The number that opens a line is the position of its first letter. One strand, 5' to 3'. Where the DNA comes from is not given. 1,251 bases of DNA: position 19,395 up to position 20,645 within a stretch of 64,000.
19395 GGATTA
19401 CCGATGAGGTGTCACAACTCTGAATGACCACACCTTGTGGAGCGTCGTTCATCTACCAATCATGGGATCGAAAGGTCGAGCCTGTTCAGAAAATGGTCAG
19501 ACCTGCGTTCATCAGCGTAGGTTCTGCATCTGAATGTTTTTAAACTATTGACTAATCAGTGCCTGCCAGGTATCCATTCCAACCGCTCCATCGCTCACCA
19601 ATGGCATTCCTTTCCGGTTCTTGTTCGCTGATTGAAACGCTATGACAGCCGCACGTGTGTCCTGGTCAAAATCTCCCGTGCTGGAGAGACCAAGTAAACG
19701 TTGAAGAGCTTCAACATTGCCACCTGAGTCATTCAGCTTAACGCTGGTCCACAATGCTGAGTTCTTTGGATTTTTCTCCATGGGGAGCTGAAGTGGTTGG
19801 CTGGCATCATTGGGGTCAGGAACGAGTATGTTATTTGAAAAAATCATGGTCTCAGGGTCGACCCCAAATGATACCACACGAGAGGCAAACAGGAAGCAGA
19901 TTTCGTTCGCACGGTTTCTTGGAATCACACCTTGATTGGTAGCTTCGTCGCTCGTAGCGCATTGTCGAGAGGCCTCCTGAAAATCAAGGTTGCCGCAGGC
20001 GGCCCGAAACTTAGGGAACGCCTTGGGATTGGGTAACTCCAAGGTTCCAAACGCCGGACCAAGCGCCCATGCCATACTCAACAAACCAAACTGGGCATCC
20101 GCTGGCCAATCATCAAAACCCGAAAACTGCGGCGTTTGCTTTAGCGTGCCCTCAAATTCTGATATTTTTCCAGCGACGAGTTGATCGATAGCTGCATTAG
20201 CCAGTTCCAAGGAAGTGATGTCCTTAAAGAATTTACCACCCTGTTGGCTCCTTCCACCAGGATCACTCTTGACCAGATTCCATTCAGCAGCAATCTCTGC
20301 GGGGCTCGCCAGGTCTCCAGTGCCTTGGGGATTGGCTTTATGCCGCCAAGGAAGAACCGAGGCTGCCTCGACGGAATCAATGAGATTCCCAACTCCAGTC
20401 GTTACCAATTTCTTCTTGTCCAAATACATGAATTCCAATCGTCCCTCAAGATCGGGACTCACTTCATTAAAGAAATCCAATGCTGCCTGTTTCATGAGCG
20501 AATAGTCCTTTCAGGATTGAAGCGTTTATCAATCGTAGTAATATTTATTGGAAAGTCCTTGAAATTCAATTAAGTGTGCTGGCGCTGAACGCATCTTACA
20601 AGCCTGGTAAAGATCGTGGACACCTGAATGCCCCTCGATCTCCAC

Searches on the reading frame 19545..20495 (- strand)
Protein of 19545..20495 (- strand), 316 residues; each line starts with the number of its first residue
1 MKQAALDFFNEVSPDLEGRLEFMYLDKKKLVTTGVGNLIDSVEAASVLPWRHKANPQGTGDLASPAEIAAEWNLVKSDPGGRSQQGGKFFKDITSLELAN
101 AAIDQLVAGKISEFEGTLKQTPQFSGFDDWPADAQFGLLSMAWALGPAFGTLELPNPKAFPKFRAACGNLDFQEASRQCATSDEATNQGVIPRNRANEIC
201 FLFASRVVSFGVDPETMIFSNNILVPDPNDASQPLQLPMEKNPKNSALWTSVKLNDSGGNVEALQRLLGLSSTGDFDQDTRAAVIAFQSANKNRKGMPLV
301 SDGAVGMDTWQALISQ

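Call 20: search_protein_families(library=pfam, proteins=[window:19545-20495:-], max_evalue=0.001)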
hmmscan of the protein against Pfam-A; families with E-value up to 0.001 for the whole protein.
window:19545-20495:- (316 aa): 1 family
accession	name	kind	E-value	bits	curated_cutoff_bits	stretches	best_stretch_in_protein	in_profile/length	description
PF01471.23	PG_binding_1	-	1.5e-05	25.5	23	1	264-313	12-57/57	Putative peptidoglycan binding domain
